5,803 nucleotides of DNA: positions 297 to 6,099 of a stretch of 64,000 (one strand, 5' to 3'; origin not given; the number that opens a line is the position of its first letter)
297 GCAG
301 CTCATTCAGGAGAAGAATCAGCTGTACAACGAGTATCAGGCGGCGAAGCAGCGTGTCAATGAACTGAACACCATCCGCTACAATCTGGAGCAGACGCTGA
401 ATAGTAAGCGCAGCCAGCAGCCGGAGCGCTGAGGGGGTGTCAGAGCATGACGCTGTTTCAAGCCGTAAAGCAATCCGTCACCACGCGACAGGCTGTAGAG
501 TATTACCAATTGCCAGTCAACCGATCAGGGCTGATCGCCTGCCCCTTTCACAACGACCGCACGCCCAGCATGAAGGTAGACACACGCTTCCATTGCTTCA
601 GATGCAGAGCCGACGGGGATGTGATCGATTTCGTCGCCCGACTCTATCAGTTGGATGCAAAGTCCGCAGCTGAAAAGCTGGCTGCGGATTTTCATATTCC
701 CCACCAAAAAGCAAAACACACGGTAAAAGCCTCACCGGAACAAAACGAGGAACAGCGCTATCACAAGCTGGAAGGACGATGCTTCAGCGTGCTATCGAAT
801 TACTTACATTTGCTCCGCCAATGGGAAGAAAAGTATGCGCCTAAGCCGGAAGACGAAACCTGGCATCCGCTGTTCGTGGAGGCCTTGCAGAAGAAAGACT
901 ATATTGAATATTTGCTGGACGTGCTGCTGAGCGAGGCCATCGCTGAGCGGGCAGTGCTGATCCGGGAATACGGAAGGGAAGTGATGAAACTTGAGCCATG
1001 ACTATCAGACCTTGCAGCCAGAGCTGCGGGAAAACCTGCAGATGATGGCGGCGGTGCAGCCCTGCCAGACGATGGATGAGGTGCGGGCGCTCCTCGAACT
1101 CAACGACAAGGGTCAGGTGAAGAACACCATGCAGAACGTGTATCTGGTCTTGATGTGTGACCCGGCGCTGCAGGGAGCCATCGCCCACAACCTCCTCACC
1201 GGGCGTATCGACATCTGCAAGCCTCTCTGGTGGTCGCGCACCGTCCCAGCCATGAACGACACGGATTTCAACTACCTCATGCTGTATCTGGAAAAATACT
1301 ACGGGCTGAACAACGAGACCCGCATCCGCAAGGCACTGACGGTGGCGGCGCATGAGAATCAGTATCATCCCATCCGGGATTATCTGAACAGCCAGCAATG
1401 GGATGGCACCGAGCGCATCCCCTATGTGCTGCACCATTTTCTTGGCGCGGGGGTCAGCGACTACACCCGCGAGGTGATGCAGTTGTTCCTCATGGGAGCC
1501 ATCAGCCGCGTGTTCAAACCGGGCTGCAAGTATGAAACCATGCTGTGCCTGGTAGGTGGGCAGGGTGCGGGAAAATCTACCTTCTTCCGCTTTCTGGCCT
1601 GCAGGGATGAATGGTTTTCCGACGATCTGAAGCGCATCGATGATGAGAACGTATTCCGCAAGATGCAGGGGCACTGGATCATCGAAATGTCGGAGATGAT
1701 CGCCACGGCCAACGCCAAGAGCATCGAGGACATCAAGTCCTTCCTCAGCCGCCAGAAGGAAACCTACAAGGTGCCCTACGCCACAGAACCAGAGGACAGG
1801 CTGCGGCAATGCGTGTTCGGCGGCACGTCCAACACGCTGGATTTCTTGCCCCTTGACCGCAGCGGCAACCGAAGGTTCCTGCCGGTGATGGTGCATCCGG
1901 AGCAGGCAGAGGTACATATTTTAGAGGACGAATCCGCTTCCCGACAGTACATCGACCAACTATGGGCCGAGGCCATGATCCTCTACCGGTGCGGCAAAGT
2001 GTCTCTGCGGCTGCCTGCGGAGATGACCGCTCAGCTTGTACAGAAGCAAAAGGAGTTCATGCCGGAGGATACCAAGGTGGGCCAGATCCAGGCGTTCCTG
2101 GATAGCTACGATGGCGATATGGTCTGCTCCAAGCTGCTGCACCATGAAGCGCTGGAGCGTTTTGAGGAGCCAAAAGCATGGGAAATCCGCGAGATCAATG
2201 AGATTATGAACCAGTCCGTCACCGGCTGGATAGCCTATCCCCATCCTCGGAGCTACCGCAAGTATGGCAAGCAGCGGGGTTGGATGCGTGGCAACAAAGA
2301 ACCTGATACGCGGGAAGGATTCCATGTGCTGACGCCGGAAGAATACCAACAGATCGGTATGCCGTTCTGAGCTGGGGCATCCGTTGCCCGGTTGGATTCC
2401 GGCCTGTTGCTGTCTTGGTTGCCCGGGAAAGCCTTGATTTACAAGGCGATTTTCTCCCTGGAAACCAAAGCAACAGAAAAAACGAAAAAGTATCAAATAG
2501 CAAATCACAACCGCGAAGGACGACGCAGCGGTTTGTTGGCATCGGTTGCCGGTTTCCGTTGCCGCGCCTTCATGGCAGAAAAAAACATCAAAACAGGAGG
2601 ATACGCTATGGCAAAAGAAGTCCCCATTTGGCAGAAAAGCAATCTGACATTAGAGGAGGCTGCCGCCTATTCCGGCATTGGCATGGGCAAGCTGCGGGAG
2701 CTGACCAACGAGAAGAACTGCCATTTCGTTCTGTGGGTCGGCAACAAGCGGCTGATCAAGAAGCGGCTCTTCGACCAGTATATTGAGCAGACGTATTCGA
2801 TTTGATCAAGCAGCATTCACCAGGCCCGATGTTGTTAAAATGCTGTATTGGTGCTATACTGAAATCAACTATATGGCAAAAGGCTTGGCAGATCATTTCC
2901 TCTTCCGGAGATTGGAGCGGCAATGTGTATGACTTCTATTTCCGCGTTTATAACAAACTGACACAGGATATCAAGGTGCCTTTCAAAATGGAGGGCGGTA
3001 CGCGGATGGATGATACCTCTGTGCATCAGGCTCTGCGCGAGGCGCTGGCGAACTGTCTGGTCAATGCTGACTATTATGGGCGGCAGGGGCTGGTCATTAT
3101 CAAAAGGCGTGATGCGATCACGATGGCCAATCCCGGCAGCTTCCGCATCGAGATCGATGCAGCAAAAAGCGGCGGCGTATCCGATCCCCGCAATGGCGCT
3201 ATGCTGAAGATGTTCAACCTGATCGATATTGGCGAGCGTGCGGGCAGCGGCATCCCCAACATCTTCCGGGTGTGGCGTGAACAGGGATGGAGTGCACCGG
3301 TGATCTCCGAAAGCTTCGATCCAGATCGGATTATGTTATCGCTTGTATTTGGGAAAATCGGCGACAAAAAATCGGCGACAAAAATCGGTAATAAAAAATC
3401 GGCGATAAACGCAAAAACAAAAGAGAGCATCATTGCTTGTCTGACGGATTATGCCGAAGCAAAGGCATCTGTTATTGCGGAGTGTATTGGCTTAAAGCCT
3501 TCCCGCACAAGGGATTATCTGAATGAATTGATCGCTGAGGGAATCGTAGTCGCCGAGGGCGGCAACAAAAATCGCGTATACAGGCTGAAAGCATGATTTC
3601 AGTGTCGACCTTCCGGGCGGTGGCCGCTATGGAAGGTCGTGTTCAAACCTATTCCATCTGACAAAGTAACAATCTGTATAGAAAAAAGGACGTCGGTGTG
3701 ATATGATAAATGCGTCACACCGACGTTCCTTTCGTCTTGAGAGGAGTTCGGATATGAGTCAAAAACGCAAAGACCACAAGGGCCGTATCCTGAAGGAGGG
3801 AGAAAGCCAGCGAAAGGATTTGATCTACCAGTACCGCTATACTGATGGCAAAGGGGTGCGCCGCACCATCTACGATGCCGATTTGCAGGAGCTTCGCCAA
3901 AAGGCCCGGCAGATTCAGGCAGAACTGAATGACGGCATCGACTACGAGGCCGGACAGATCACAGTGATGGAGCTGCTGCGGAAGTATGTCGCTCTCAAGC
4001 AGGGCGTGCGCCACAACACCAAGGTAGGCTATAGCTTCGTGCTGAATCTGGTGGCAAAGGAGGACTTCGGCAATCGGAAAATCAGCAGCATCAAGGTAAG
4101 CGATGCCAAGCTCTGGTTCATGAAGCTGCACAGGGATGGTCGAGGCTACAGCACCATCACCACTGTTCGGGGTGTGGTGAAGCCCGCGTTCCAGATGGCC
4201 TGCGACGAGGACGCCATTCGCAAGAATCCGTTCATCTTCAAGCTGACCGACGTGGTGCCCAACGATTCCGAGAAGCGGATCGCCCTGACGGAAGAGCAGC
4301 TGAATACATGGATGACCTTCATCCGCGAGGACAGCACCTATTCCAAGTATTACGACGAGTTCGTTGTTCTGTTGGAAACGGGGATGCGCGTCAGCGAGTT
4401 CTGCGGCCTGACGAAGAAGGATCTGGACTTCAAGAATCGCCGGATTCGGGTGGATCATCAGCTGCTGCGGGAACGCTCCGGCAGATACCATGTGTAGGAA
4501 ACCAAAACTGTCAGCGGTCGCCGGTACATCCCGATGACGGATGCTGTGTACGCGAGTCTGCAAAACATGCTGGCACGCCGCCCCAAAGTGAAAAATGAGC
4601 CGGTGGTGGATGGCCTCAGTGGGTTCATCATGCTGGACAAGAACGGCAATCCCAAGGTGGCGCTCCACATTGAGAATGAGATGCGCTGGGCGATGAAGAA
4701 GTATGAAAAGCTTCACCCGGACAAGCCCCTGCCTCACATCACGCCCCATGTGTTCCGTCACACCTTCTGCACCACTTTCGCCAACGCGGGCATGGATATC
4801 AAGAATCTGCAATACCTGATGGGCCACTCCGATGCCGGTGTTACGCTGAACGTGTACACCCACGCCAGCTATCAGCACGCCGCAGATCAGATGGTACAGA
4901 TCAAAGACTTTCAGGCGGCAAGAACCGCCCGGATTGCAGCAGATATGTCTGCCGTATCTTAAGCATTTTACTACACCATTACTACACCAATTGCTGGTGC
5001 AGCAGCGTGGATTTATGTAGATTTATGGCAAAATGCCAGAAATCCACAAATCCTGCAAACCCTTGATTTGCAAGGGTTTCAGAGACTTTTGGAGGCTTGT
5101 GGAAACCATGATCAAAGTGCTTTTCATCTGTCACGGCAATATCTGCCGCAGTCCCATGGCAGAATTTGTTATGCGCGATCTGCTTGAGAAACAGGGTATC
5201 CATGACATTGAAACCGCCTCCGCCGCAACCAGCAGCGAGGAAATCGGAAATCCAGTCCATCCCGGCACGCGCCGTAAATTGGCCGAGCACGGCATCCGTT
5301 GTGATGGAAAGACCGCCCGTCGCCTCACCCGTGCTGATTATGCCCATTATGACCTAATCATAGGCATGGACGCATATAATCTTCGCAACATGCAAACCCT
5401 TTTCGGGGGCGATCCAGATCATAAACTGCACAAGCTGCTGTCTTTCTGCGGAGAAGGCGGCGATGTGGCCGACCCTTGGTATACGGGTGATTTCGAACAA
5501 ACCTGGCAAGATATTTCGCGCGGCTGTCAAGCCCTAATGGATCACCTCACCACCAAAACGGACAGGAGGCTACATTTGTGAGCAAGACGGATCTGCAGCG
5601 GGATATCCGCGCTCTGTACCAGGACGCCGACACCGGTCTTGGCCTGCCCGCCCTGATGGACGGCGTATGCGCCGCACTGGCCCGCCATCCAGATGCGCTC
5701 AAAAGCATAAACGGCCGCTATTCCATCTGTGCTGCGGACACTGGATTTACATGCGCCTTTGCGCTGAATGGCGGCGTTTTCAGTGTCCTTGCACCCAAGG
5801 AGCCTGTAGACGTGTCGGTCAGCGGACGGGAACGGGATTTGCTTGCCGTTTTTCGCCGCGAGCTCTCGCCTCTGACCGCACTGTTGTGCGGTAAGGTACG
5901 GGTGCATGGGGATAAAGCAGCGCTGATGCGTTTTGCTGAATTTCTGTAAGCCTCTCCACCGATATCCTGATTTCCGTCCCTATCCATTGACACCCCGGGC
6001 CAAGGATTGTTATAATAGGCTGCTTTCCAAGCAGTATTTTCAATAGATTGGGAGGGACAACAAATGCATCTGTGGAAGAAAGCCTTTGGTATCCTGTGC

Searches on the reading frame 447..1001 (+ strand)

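Call 64: search_protein_families(library=pfam, proteins=[window:447-1001:+], max_evalue=0.0001)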
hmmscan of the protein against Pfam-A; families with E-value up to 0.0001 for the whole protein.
window:447-1001:+ (184 aa): 1 family
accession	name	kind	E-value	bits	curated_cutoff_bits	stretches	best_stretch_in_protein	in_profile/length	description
PF01807.25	Zn_ribbon_DnaG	-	1.5e-15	57.2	24.9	1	29-89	33-96/98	CHC2 zinc finger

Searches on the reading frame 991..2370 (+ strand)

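Call 64: search_protein_families(library=pfam, proteins=[window:991-2370:+], max_evalue=0.0001)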
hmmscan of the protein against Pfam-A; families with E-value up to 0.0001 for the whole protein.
window:991-2370:+ (459 aa): 2 families
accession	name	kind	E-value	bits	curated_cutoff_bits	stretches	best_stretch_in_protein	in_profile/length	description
PF05272.17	VapE-like_dom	-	1.4e-69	234.3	25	1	132-357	1-216/217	Virulence-associated protein E-like domain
PF19263.5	DUF5906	-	4.5e-06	27.7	27.6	1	187-295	1-114/114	Family of unknown function (DUF5906)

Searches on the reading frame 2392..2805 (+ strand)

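Call 64: search_protein_families(library=pfam, proteins=[window:2392-2805:+], max_evalue=0.0001)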
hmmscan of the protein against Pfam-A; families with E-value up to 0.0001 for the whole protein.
window:2392-2805:+ (137 aa): 2 families
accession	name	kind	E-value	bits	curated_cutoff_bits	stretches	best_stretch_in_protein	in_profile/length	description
PF09035.16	Tn916-Xis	-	5e-20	71.9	22.9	1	75-134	6-66/69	Excisionase from transposon Tn916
PF12728.13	HTH_17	-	1.5e-06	28.8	27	1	85-133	2-49/51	Helix-turn-helix domain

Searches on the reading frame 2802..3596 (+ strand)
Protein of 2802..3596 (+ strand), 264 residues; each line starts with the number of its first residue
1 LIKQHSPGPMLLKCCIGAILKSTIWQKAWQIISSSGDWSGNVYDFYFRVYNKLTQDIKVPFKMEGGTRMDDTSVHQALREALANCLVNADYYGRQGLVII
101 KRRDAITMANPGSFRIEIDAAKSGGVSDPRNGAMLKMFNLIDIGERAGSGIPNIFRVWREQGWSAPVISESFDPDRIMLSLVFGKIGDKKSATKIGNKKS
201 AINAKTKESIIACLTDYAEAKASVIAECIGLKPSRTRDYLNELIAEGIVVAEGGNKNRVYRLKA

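Call 64: search_protein_families(library=pfam, proteins=[window:2802-3596:+], max_evalue=0.0001)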
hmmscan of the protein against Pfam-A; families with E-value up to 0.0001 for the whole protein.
window:2802-3596:+ (264 aa): 1 family
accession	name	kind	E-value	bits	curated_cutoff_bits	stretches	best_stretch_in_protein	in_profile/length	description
PF13749.12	HATPase_c_4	-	5.3e-09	36.4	26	1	103-171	10-81/89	Putative ATP-dependent DNA helicase recG C-terminal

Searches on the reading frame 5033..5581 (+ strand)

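Call 64: search_protein_families(library=pfam, proteins=[window:5033-5581:+], max_evalue=0.0001)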
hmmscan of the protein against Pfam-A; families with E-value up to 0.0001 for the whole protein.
window:5033-5581:+ (182 aa): 1 family
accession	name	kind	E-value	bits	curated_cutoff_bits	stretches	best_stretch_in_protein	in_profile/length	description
PF01451.26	LMWPc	-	3.1e-33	115.4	23.2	1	29-169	1-144/144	Low molecular weight phosphotyrosine protein phosphatase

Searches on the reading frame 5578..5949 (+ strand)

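Call 64: search_protein_families(library=pfam, proteins=[window:5578-5949:+], max_evalue=0.0001)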
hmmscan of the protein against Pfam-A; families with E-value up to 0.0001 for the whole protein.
window:5578-5949:+ (123 aa): 1 family
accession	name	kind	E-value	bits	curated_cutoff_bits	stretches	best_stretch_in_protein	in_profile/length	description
PF02036.22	SCP2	-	2.7e-10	40.9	21.3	1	37-122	12-99/101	SCP-2 sterol transfer family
